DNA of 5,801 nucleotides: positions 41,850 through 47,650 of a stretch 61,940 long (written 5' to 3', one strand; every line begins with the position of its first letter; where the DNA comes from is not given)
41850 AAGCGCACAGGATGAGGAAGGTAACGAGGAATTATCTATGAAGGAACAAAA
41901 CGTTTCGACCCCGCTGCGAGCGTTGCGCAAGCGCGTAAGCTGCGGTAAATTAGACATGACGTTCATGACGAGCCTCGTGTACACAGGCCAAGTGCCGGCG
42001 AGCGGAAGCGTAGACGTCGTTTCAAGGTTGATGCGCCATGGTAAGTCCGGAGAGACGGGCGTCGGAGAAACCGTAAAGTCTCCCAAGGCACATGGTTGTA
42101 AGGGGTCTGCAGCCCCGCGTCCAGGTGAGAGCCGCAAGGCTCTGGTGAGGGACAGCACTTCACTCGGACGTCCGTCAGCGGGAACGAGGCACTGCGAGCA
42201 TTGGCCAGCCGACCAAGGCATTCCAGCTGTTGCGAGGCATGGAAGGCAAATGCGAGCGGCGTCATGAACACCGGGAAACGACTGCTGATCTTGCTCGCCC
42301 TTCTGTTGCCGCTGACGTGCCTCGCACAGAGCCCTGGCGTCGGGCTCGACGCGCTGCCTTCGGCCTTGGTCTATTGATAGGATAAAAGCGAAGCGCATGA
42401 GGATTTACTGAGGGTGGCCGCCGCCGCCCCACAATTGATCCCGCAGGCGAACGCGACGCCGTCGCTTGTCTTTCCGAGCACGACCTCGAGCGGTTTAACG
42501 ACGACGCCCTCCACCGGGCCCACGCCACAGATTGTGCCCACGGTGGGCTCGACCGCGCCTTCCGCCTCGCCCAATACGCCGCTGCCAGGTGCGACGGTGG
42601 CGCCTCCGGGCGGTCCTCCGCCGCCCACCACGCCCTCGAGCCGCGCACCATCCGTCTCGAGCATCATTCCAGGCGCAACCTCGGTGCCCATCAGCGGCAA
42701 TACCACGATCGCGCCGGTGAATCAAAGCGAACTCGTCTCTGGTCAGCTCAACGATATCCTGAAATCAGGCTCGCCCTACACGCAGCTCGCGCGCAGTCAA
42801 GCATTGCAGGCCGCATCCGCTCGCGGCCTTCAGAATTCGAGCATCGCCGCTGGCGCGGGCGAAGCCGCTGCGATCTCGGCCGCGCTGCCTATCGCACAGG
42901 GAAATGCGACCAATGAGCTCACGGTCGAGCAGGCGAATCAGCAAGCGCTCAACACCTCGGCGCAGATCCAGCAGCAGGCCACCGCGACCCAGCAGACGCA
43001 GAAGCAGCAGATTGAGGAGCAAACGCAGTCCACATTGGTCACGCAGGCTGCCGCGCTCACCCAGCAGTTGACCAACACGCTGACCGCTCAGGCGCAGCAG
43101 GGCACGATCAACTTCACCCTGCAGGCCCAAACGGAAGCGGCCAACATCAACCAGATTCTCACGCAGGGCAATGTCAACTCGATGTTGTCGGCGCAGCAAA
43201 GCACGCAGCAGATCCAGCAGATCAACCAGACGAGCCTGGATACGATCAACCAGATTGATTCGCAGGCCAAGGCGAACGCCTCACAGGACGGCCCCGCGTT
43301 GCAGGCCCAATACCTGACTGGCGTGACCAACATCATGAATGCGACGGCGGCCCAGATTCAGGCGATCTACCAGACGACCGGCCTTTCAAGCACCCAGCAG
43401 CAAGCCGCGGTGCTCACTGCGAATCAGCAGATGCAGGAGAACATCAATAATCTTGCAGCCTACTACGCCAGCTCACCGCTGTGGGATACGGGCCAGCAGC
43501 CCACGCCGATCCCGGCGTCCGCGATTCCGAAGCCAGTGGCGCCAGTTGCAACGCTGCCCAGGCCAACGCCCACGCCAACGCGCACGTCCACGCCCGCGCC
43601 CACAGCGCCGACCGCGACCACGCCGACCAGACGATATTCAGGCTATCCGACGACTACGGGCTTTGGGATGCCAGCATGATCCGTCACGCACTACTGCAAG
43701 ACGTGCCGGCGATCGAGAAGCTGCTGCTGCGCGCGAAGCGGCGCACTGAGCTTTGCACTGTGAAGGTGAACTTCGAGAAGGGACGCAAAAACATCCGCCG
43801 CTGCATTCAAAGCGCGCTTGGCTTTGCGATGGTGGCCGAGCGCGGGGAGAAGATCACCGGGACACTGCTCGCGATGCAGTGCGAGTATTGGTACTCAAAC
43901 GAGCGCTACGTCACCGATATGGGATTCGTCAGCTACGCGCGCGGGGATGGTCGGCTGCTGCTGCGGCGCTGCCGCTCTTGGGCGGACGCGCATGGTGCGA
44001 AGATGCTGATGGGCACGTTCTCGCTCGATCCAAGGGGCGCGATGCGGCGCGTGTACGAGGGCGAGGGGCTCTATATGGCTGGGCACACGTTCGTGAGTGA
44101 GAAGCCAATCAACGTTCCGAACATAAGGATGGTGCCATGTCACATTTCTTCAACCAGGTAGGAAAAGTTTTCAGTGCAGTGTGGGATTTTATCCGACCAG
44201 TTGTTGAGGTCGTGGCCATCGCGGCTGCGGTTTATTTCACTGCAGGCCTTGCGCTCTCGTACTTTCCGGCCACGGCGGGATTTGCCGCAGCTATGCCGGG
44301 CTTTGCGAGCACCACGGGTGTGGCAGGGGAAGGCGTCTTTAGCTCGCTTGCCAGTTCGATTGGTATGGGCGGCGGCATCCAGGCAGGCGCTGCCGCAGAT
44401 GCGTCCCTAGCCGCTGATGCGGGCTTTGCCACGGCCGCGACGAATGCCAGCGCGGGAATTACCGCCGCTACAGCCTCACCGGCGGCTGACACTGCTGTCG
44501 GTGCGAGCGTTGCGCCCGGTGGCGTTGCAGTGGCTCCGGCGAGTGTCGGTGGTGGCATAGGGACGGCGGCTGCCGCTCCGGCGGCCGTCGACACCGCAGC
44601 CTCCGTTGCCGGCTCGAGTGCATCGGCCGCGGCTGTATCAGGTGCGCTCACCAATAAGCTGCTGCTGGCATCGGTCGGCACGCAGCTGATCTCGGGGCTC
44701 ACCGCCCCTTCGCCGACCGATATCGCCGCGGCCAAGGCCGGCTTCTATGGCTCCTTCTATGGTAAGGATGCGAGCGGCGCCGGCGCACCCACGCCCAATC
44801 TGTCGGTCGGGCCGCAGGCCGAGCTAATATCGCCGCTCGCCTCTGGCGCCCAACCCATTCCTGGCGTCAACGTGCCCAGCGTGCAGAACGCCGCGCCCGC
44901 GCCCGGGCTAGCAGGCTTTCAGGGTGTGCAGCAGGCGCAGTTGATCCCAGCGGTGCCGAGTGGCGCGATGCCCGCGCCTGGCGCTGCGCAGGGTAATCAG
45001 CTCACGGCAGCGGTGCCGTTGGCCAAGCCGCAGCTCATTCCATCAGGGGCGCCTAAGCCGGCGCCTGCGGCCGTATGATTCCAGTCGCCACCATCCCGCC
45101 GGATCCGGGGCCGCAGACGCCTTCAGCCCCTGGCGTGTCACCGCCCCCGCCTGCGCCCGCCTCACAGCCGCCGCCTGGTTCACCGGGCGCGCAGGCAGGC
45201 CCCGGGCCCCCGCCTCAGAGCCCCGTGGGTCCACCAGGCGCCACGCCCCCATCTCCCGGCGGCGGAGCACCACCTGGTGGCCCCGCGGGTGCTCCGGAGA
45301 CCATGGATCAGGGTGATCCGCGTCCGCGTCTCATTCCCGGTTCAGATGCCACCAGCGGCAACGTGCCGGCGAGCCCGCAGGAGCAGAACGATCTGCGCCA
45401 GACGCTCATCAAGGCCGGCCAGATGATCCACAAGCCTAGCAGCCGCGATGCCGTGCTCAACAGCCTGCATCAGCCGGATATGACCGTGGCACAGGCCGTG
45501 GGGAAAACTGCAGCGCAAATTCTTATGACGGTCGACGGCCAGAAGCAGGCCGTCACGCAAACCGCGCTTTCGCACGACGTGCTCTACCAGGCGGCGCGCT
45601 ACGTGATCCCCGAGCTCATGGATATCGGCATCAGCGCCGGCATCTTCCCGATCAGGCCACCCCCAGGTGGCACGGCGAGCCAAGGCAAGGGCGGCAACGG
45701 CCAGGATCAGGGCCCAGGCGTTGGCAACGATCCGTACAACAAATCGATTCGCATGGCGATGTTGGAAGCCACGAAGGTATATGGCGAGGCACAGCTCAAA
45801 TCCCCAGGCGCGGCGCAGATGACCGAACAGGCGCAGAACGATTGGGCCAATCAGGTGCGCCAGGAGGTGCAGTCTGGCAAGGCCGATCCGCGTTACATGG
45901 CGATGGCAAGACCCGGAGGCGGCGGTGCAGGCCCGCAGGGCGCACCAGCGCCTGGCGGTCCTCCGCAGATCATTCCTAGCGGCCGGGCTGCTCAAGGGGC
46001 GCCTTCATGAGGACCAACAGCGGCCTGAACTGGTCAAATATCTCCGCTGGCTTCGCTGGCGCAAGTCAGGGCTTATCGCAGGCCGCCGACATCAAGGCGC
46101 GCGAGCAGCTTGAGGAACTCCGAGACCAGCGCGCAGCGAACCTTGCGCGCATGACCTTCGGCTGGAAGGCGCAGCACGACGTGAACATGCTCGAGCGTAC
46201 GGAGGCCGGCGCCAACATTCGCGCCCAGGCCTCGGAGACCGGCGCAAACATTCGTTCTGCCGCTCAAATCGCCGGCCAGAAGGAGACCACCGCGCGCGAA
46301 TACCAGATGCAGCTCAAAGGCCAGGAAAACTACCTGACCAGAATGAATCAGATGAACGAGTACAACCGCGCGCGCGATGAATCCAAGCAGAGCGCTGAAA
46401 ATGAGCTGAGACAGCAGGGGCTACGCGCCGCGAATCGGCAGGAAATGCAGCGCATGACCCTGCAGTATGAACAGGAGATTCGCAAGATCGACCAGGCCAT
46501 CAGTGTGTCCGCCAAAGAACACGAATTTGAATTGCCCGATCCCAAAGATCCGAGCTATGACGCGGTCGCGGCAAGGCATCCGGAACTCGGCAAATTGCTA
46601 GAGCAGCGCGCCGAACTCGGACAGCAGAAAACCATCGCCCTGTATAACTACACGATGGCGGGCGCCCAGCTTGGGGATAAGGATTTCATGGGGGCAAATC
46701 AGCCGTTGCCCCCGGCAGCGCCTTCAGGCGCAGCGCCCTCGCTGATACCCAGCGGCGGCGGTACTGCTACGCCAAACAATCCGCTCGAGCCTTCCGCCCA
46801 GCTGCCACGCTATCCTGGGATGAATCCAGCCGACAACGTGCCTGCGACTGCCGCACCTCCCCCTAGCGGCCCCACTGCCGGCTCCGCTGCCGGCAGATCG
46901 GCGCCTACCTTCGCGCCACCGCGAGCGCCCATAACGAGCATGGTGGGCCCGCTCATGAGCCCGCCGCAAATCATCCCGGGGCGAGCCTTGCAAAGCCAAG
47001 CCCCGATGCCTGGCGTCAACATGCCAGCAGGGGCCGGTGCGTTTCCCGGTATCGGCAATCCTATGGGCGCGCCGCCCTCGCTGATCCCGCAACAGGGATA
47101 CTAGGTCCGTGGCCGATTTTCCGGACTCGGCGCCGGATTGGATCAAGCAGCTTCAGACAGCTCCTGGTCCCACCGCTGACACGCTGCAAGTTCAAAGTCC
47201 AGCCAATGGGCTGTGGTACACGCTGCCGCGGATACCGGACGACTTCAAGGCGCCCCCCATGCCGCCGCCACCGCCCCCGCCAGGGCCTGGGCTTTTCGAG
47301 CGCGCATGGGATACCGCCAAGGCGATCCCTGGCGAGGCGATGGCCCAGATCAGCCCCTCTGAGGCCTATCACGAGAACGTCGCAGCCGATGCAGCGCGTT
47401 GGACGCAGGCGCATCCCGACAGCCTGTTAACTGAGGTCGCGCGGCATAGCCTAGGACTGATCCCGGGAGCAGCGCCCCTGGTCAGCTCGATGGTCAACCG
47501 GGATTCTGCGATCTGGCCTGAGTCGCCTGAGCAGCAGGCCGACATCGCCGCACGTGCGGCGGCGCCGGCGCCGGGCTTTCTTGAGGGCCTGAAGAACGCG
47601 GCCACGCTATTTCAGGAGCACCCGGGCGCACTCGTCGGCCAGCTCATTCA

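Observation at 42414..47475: Recurrent short peptide motif [QS][LI]IP(S/G/A/Q) at the termini of consecutive internal-virion-like proteins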

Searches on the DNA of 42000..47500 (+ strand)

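Call 5: search_dna_similar(query=window:42000-47500:+, collection=phages, mode=near, max_rows=30)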
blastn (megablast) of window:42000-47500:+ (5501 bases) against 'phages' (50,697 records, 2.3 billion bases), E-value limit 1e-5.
No match.

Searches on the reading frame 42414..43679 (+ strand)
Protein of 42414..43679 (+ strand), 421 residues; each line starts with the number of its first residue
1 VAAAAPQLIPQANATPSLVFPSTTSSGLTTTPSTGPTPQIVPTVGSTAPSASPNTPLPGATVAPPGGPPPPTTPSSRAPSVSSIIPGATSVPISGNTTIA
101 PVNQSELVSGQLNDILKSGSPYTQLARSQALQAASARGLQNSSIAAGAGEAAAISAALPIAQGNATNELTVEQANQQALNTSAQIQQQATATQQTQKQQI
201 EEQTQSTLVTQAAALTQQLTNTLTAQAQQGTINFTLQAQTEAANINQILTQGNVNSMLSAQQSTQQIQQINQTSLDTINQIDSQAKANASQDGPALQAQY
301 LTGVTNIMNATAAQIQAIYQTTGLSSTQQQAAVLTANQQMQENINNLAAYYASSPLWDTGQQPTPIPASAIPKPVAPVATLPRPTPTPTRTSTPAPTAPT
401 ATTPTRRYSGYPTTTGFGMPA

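Call 6: search_protein_families(library=phrogs, proteins=[window:42414-43679:+], max_evalue=0.01)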
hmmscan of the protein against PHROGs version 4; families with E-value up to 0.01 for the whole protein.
window:42414-43679:+ (421 aa): 0 families

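Call 8: search_protein_families(library=pfam, proteins=[window:42414-43679:+], max_evalue=0.01)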
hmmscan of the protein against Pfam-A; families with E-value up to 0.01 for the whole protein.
window:42414-43679:+ (421 aa): 0 families

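Call 48: search_solved_structures(query=window:42414-43676:+, max_evalue=1)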
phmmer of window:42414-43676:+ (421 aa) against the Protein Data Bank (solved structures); distinct sequences matched with E-value up to 1: 0.

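Call 85: search_protein_families(library=padloc, proteins=[window:42414-43679:+], max_evalue=0.01)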
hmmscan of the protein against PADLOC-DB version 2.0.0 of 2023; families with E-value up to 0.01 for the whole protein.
window:42414-43679:+ (421 aa): 1 family
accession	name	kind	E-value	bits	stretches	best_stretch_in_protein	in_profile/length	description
PDLC00647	ZorA3|ZorA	-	0.0018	14.8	1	125-353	371-578/780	MotA/ExbB/TolQ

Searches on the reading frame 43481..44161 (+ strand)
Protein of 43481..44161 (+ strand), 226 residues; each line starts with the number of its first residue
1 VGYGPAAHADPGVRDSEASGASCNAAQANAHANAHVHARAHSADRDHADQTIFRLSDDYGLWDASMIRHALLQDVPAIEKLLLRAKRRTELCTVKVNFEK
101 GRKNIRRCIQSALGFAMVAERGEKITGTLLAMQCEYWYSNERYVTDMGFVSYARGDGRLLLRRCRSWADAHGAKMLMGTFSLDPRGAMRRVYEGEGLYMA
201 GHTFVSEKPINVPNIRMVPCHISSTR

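Call 6: search_protein_families(library=phrogs, proteins=[window:43481-44161:+], max_evalue=0.01)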
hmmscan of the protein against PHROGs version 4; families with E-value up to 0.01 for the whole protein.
window:43481-44161:+ (226 aa): 1 family
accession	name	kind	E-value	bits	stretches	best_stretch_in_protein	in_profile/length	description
phrog_1249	-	other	2.5e-10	41.4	1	66-204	9-153/180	acetyltransferase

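Call 8: search_protein_families(library=pfam, proteins=[window:43481-44161:+], max_evalue=0.01)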
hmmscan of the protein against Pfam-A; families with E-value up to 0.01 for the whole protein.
window:43481-44161:+ (226 aa): 0 families
